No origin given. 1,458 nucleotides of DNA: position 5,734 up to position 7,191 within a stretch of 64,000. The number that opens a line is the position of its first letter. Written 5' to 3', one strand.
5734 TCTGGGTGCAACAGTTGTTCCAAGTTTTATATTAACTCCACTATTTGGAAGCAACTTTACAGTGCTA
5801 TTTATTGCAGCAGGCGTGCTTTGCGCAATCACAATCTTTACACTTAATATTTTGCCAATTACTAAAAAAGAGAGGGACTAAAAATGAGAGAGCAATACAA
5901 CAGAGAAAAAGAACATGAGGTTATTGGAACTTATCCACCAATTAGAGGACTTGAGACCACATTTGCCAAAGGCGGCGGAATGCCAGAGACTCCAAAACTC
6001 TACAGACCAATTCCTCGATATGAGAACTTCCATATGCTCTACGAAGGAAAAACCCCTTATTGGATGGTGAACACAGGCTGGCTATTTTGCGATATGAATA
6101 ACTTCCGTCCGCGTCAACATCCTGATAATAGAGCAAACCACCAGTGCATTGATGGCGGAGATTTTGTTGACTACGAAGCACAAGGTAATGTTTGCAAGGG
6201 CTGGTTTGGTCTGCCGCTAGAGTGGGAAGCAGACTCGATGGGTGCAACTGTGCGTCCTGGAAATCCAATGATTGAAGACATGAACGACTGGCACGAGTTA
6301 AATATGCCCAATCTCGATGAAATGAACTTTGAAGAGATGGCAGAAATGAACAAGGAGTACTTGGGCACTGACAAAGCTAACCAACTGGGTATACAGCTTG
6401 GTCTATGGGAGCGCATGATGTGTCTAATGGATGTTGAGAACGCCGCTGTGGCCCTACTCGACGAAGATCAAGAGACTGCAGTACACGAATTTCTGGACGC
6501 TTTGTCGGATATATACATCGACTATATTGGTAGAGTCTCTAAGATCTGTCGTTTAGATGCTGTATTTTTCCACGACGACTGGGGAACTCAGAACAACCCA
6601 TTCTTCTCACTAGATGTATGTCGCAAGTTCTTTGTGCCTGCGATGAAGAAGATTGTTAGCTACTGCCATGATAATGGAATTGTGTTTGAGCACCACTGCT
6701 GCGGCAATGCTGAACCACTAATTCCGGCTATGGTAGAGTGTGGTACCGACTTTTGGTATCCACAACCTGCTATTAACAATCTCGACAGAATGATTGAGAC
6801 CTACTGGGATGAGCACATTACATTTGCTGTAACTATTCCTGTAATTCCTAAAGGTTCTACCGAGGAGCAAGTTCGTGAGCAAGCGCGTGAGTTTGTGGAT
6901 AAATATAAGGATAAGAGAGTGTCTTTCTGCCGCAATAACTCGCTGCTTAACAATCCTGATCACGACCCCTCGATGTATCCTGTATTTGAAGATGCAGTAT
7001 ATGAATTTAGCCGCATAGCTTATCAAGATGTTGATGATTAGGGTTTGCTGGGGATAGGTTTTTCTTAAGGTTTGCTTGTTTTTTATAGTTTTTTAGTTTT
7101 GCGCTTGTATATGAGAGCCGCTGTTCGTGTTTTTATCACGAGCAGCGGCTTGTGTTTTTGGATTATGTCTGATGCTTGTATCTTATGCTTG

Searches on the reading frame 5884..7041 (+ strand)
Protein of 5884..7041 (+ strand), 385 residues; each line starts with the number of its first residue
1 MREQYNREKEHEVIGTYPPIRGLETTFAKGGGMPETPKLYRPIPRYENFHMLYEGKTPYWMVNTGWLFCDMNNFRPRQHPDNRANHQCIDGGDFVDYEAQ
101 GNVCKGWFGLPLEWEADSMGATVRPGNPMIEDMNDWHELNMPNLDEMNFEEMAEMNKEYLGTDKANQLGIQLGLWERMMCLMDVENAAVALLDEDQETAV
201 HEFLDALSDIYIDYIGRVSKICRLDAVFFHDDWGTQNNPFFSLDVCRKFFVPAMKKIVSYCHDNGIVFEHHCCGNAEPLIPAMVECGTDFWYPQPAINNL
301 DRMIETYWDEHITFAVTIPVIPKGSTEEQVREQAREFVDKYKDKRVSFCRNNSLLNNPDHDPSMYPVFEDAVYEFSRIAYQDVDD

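Call 11: search_protein_families(library=pfam, proteins=[window:5884-7041:+], max_evalue=0.001)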
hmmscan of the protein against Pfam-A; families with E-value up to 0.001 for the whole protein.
window:5884-7041:+ (385 aa): 1 family
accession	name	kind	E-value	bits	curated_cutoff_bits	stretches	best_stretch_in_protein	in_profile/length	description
PF01208.23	URO-D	-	1.7e-09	37.6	23.9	1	124-343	94-314/346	Uroporphyrinogen decarboxylase (URO-D)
